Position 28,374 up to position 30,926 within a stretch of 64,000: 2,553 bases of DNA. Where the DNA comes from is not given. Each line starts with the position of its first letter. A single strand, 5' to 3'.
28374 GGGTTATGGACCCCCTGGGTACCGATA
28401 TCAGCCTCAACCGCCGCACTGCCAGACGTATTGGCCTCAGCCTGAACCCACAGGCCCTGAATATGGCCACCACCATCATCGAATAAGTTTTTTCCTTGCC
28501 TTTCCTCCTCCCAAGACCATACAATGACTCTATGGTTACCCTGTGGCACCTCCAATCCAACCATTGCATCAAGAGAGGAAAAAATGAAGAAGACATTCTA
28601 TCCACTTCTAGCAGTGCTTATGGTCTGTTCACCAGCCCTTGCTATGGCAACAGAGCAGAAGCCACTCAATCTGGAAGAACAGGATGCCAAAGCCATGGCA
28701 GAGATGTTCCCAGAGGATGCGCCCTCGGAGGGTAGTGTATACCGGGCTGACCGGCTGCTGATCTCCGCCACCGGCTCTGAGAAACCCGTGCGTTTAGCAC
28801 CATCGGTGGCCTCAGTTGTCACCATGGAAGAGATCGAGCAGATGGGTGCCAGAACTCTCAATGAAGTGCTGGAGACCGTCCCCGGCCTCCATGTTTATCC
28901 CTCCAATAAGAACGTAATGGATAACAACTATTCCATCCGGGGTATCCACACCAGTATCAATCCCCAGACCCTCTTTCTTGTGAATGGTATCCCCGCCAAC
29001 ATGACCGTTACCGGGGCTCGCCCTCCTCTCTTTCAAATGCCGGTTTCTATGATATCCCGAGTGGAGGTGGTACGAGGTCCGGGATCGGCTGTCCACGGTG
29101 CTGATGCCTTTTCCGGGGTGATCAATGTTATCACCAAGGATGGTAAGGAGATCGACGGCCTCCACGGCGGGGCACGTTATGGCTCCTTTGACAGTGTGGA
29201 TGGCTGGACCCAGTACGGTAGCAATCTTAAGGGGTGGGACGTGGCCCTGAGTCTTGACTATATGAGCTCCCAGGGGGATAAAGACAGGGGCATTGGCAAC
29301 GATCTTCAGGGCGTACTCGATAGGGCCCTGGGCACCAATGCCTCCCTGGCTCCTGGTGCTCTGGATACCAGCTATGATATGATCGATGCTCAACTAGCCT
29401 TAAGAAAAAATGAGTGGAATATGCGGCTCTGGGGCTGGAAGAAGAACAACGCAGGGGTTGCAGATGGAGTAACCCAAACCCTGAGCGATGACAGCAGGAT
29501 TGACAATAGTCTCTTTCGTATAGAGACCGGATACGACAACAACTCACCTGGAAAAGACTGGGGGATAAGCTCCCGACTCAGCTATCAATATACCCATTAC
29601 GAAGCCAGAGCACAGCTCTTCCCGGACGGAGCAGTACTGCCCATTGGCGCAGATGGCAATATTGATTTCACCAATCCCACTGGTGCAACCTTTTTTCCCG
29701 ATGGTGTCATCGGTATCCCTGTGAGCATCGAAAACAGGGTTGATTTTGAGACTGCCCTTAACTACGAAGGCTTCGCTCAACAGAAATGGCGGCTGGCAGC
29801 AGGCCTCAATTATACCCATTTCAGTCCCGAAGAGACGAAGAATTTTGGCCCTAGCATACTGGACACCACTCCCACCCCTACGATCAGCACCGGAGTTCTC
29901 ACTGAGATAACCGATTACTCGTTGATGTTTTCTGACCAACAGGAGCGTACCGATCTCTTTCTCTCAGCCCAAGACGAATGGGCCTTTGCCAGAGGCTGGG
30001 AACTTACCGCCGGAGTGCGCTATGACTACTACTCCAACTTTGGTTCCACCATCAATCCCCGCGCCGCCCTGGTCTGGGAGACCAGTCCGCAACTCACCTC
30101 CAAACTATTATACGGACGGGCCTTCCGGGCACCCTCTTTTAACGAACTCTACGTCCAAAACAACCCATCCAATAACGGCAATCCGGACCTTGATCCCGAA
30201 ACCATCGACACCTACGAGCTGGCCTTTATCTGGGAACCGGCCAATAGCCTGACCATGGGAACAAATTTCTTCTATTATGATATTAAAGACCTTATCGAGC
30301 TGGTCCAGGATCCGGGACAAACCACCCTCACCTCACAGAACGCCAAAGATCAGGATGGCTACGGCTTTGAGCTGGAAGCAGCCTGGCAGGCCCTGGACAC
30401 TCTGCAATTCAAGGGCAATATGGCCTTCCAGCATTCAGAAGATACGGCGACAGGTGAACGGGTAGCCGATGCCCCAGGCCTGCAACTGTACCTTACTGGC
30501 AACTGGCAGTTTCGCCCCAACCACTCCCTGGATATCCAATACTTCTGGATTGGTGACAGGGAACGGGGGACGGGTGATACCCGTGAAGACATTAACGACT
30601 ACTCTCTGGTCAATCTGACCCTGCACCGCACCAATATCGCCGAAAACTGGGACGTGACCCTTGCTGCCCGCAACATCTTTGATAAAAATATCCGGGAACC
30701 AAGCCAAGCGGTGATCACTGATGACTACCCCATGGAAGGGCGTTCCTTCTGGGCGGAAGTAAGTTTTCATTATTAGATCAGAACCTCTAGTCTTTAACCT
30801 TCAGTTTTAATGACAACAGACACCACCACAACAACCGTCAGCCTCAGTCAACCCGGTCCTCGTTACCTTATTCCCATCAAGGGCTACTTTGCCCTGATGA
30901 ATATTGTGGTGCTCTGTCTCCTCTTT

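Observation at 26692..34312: Candidate envelope-spanning sensing system: two orphan binding proteins, a TonB-dependent receptor and a two-kinase phosphorelay in one operon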

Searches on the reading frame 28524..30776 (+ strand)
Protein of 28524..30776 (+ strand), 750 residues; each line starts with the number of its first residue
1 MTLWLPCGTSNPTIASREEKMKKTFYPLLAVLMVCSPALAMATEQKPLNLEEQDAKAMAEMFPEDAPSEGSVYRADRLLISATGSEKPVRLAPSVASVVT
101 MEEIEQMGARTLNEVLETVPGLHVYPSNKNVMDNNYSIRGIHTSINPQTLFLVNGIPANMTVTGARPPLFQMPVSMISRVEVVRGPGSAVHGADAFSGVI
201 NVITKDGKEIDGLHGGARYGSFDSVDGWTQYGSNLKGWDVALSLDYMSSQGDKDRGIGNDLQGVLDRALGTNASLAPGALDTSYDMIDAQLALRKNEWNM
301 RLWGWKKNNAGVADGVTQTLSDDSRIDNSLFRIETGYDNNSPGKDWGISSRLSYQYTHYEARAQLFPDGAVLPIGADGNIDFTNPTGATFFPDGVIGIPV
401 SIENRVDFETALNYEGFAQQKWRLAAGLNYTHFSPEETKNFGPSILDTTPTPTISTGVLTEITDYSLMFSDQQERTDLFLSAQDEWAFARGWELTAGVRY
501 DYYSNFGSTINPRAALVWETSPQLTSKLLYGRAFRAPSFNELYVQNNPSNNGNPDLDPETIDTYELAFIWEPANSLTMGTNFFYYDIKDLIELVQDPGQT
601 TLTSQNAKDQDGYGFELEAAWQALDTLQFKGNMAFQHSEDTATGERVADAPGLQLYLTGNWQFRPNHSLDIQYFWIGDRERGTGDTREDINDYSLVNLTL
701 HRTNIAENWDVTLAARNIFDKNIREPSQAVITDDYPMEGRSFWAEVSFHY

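Call 3: search_protein_families(library=pfam, proteins=[window:28524-30776:+], max_evalue=0.01)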
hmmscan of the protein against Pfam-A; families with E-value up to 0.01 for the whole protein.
window:28524-30776:+ (750 aa): 3 families
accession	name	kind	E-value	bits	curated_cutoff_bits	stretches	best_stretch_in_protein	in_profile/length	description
PF00593.30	TonB_dep_Rec_b-barrel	-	2.8e-47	163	27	1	304-718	38-436/436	TonB dependent receptor-like, beta-barrel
PF07715.20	Plug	-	5.2e-23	82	23.9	1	90-199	3-107/107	TonB-dependent Receptor Plug Domain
PF14905.12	OMP_b-brl_3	-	2e-21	77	27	1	411-748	60-406/408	Outer membrane protein beta-barrel family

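Call 4: search_protein_families(library=ncbifam, proteins=[window:28524-30776:+], max_evalue=0.01)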
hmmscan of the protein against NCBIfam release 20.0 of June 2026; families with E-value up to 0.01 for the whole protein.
window:28524-30776:+ (750 aa): 31 families (the best 25 are shown)
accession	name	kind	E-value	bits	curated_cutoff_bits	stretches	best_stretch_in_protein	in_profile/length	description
TIGR01785.1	TonB-hemin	subfamily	7.9e-52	176.6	316.85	2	468-750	358-677/677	TonB-dependent heme/hemoglobin receptor family protein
TIGR01783.1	TonB-siderophor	subfamily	2.3e-42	145.5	223.5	2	457-749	339-648/649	TonB-dependent siderophore receptor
NF010010.0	PRK13483.1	equivalog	2.8e-41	141.3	927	2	470-748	364-658/660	ligand-gated channel protein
TIGR01779.1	TonB-B12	equivalog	1.1e-38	133.3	599.7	2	92-223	45-172/614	TonB-dependent vitamin B12 receptor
TIGR01786.1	TonB-hemlactrns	subfamily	1.4e-37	129.4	323.75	2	418-749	345-718/719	TonB-dependent hemoglobin/transferrin/lactoferrin family receptor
NF053590.1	TonB_dep_TOL0244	equivalog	8.3e-36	123.8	645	2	475-728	325-585/604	TOL_0244 family TonB-dependent receptor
NF007926.1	PRK10641.1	equivalog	1.2e-35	123.2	836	2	74-229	26-178/617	TonB-dependent vitamin B12 receptor BtuB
NF010038.0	PRK13513.1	equivalog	1.3e-33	116.5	942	2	73-207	33-167/659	ligand-gated channel protein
NF050067.1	TonBEntbctnRecCfrA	equivalog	1.6e-30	106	1200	2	71-206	22-159/698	TonB-dependent ferric enterobactin receptor CfrA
NF007478.2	PRK10064.1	equivalog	6.4e-29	100.7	745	2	74-206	29-159/663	catecholate siderophore receptor CirA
NF010012.0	PRK13486.1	equivalog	2.9e-26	92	924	2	75-206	25-159/696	TonB-dependent receptor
NF010048.1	PRK13524.1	subfamily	1e-25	90.4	493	2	480-750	437-744/744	FepA family TonB-dependent siderophore receptor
NF010011.0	PRK13484.1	equivalog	2.1e-25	89.1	1197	2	74-207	29-161/682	IreA family TonB-dependent siderophore receptor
NF010051.0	PRK13528.1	subfamily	1.6e-20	72.9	583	2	473-748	420-725/727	FepA family TonB-dependent siderophore receptor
NF049947.1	TonB_dep_PCPU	exception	6.2e-18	64.3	800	2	531-707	463-646/685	TonB-dependent receptor, PCPU motif-type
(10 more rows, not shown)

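Call 29: search_solved_structures(query=window:28584-30773:+, max_evalue=1e-10)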
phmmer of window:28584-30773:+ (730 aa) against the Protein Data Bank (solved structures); distinct sequences matched with E-value up to 1e-10: 18.
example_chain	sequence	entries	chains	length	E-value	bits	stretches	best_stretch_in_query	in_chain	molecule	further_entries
2hdf_A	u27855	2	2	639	6.9e-27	97.2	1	56-186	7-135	Colicin I receptor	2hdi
9nn6_A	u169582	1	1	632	1.6e-26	96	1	58-186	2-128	Colicin I receptor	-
3rgn_A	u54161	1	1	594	1.5e-20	76.2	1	56-231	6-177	Vitamin B12 transporter BtuB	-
1nqf_A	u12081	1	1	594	1.6e-20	76.1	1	56-230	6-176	Vitamin B12 receptor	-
1nqe_A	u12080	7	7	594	3e-20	75.2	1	56-231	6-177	Vitamin B12 receptor | Vitamin B12 transporter btuB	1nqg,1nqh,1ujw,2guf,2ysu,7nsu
3rgm_A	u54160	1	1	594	3.3e-20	75.1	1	56-213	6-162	Vitamin B12 transporter BtuB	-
2gsk_A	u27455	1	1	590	5.7e-20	74.3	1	56-231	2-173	Vitamin B12 transporter btuB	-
3m8b_A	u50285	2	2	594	6.5e-20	74.1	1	56-230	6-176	Vitamin B12 transporter btuB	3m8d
1fep_A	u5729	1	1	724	1.9e-17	65.9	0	52-188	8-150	FERRIC ENTEROBACTIN RECEPTOR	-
6v81_A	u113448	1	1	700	1.4e-13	53.2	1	58-205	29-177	Probable TonB-dependent receptor YncD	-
9c4o_A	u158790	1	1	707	2.1e-13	52.6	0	70-205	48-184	Pyrroloquinoline quinone transporter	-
5out_A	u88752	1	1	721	6.8e-13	50.9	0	49-190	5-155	Ferric enterobactin receptor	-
5m9b_A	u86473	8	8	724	3.1e-12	48.7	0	48-190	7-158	Ferric enterobactin receptor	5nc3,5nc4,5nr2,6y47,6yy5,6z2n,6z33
6q5e_A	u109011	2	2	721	3.3e-12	48.6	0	49-190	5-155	Ferric enterobactin receptor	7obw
6r1f_A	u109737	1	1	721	3.7e-12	48.4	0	49-190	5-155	Ferric enterobactin receptor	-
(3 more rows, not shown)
